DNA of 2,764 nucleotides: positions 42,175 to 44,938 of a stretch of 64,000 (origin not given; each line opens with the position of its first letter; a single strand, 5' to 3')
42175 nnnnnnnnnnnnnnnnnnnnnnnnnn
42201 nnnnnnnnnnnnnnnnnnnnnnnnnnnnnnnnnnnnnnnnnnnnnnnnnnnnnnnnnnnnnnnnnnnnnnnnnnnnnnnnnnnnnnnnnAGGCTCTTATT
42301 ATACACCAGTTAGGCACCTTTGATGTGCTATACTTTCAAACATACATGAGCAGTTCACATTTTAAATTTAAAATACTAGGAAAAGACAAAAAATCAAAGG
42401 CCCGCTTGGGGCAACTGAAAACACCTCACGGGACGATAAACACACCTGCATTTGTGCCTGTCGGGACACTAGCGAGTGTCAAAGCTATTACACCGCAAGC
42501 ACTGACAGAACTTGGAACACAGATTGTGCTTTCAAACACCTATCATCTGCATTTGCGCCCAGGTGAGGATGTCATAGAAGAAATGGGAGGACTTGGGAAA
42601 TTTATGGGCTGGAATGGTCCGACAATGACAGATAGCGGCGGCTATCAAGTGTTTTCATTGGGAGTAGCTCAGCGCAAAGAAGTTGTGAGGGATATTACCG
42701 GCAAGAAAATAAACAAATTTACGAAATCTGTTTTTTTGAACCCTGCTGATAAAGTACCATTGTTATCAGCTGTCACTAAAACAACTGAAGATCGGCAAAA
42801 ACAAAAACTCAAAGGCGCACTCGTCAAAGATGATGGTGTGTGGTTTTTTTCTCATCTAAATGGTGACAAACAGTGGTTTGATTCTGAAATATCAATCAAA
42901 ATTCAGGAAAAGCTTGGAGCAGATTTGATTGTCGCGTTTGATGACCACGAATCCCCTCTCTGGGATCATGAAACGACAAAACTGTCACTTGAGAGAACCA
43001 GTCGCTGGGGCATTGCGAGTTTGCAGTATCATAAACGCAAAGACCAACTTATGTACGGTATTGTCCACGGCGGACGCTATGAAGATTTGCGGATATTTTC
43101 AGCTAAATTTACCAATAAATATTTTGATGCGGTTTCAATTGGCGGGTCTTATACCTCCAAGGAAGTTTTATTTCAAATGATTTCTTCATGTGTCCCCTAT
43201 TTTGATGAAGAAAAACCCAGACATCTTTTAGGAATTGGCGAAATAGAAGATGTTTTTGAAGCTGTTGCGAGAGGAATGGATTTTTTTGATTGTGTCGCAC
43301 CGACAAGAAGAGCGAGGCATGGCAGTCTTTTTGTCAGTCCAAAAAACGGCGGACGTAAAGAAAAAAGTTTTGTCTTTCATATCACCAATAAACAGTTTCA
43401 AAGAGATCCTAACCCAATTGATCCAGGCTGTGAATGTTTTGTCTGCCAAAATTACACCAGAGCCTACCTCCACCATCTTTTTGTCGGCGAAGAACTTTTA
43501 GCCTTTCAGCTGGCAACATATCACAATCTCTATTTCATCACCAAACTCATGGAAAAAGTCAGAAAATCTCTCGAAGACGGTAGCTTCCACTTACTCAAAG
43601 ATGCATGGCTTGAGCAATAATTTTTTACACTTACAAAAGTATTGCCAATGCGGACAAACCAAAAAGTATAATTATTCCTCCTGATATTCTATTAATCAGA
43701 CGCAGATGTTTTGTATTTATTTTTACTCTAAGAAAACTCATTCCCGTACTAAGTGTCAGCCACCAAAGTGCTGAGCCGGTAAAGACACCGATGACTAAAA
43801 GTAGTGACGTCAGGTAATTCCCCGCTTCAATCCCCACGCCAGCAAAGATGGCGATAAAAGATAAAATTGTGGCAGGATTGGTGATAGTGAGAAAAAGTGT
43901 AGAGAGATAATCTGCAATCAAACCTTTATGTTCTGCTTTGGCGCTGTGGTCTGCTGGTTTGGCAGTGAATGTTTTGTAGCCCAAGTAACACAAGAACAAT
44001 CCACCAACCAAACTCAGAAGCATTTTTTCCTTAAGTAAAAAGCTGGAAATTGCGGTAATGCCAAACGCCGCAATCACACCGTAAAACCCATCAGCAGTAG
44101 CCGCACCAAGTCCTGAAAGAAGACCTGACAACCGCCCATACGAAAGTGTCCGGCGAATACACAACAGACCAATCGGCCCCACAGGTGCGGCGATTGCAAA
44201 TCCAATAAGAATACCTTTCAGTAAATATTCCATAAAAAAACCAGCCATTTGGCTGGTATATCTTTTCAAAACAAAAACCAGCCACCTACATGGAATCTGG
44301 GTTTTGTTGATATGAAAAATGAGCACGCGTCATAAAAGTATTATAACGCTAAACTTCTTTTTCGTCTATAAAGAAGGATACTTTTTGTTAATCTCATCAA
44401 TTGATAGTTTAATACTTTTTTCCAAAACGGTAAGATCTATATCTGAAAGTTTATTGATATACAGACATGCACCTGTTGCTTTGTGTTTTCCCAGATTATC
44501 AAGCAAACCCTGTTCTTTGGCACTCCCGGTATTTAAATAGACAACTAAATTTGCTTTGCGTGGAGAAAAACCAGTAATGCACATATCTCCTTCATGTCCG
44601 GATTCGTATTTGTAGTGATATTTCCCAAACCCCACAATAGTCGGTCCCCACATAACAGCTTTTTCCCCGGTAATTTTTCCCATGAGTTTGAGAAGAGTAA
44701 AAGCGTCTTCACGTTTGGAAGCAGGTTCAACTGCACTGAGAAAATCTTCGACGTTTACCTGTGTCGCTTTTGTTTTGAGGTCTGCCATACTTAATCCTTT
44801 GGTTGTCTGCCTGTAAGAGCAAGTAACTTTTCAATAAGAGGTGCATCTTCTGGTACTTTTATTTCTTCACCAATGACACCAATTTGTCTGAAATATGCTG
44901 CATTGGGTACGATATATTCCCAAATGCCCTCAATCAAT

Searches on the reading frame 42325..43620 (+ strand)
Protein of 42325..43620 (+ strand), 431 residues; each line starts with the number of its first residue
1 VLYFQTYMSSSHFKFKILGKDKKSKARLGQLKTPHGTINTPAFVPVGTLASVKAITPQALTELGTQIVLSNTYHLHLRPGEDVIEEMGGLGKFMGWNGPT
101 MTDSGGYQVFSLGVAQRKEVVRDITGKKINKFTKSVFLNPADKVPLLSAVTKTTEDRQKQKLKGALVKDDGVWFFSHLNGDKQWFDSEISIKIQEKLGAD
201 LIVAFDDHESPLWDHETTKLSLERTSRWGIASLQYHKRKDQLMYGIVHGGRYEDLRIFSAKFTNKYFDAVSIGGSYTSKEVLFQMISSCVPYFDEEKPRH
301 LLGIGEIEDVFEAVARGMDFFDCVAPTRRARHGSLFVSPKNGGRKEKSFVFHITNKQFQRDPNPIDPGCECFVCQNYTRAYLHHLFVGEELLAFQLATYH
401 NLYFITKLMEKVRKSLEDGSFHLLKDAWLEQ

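Call 67: search_protein_families(library=pfam, proteins=[window:42325-43620:+], max_evalue=0.001)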
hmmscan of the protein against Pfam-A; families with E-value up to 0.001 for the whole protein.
window:42325-43620:+ (431 aa): 1 family
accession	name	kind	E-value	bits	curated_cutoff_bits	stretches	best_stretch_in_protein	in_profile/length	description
PF01702.25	TGT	-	7.2e-119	397.4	26.3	2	166-430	94-353/357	Queuine tRNA-ribosyltransferase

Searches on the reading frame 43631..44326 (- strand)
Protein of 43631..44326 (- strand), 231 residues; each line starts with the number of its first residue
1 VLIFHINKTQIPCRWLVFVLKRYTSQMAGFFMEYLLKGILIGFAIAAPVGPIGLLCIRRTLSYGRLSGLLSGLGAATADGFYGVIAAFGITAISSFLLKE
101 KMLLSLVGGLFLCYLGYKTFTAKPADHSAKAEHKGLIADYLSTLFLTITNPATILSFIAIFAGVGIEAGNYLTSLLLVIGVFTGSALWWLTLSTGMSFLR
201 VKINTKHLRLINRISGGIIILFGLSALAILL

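Call 91: search_protein_families(library=pfam, proteins=[window:43631-44326:-], max_evalue=0.001)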
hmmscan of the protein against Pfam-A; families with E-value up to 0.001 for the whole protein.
window:43631-44326:- (231 aa): 1 family
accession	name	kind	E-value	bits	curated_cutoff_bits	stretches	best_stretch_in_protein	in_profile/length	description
PF01810.24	LysE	-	6.3e-24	85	25.6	1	44-227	2-190/193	LysE type translocator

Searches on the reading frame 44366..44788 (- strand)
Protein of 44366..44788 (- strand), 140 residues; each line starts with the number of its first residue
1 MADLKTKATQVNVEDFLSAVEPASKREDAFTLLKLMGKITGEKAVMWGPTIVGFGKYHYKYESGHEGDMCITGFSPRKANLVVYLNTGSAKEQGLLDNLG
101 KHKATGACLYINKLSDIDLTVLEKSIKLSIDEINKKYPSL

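Call 91: search_protein_families(library=pfam, proteins=[window:44366-44788:-], max_evalue=0.001)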
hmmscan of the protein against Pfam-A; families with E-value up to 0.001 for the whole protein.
window:44366-44788:- (140 aa): 1 family
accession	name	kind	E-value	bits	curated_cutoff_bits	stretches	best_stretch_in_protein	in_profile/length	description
PF08818.16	DUF1801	-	4.3e-09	37.1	27.2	1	25-127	1-82/85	Domain of unknown function (DU1801)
